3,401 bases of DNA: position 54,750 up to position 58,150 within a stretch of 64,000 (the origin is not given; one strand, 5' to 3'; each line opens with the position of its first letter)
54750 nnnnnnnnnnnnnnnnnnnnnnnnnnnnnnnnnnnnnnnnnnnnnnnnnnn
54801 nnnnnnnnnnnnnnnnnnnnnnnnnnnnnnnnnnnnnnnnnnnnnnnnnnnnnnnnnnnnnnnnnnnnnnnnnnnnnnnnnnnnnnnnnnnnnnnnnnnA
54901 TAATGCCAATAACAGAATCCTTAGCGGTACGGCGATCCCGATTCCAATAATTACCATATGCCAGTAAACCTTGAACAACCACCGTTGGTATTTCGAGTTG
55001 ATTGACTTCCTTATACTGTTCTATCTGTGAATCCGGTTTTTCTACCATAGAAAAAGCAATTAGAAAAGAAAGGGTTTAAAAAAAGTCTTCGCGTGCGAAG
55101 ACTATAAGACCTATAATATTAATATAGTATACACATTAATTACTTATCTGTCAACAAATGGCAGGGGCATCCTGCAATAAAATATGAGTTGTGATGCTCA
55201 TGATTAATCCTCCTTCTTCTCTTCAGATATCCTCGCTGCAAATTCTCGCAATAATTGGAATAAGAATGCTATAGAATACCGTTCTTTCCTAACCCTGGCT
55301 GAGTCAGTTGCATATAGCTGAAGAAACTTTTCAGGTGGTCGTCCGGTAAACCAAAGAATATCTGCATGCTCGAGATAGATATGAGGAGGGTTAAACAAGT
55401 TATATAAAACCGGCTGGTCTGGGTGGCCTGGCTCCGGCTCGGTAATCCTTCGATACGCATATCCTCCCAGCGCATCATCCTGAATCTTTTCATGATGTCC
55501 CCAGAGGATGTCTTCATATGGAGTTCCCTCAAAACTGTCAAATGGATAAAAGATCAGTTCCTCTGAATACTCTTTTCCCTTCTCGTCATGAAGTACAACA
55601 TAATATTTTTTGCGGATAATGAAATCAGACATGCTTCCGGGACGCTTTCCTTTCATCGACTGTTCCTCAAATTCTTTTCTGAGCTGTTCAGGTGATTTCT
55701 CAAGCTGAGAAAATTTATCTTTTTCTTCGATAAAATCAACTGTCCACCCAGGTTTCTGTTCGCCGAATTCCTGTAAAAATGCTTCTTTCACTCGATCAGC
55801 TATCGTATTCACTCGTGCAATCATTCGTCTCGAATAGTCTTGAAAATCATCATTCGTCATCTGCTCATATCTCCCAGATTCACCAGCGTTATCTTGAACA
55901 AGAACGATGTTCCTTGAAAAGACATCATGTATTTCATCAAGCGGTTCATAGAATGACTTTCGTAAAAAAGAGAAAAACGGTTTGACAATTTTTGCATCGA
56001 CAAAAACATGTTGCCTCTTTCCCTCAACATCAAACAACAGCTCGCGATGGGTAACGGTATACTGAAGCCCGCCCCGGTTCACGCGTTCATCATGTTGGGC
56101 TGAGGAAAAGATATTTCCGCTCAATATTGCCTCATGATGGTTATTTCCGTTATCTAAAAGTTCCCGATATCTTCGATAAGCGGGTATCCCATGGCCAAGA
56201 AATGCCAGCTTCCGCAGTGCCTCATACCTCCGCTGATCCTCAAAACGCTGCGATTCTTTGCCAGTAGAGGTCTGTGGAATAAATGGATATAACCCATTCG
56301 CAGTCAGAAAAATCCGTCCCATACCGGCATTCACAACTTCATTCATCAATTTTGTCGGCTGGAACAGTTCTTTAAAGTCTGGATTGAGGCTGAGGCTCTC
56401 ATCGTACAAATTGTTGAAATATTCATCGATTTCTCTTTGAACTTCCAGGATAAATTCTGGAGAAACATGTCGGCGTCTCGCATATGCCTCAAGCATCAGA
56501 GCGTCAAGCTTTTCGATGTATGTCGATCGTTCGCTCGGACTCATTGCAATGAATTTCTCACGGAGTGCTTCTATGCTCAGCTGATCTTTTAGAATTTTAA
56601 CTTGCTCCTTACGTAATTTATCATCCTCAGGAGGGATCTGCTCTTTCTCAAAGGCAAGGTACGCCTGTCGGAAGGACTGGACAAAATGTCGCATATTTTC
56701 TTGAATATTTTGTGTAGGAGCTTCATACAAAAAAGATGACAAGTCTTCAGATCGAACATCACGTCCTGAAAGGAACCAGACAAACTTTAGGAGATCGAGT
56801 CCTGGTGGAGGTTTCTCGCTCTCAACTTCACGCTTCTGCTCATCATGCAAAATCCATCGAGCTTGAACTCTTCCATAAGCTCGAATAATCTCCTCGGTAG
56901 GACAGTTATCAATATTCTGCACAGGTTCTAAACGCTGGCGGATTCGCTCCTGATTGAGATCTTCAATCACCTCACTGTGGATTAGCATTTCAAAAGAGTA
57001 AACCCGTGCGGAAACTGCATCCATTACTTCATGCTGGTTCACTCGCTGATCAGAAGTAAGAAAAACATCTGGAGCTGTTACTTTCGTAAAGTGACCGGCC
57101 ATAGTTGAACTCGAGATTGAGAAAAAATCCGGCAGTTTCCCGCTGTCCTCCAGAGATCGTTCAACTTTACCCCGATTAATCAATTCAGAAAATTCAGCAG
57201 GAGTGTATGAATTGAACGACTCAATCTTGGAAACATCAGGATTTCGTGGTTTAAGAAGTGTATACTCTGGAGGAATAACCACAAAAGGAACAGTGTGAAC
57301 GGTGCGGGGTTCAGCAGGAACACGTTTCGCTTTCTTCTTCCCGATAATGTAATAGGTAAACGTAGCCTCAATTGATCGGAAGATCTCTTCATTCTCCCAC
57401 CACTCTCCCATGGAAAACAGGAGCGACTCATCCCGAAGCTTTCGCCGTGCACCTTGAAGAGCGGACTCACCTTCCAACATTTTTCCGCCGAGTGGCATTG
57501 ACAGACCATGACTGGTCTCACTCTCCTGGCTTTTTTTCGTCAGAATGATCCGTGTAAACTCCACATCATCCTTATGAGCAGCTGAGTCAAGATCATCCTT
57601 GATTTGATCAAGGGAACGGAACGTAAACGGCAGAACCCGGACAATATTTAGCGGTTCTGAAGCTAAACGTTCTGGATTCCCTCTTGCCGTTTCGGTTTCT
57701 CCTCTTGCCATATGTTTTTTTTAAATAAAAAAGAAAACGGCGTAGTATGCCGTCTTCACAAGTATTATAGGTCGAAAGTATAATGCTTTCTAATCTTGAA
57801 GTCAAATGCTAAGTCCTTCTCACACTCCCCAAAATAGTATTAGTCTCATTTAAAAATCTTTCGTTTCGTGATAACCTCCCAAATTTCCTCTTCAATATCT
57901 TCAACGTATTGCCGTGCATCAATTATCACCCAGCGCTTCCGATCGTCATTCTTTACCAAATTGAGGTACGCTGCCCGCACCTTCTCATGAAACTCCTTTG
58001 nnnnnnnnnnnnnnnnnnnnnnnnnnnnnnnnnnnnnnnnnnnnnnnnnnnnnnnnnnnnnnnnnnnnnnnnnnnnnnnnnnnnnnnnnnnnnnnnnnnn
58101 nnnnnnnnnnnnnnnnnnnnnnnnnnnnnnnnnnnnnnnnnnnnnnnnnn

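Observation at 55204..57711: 835-aa protein with an N-terminal Nudix fold whose catalytic glutamates are replaced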

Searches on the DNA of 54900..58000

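Call 87: search_rna_families(source=window, start=54900, end=58000, threshold=evalue, max_evalue=1)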
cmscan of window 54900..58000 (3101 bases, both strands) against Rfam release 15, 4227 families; matches with E-value up to 1: 0.
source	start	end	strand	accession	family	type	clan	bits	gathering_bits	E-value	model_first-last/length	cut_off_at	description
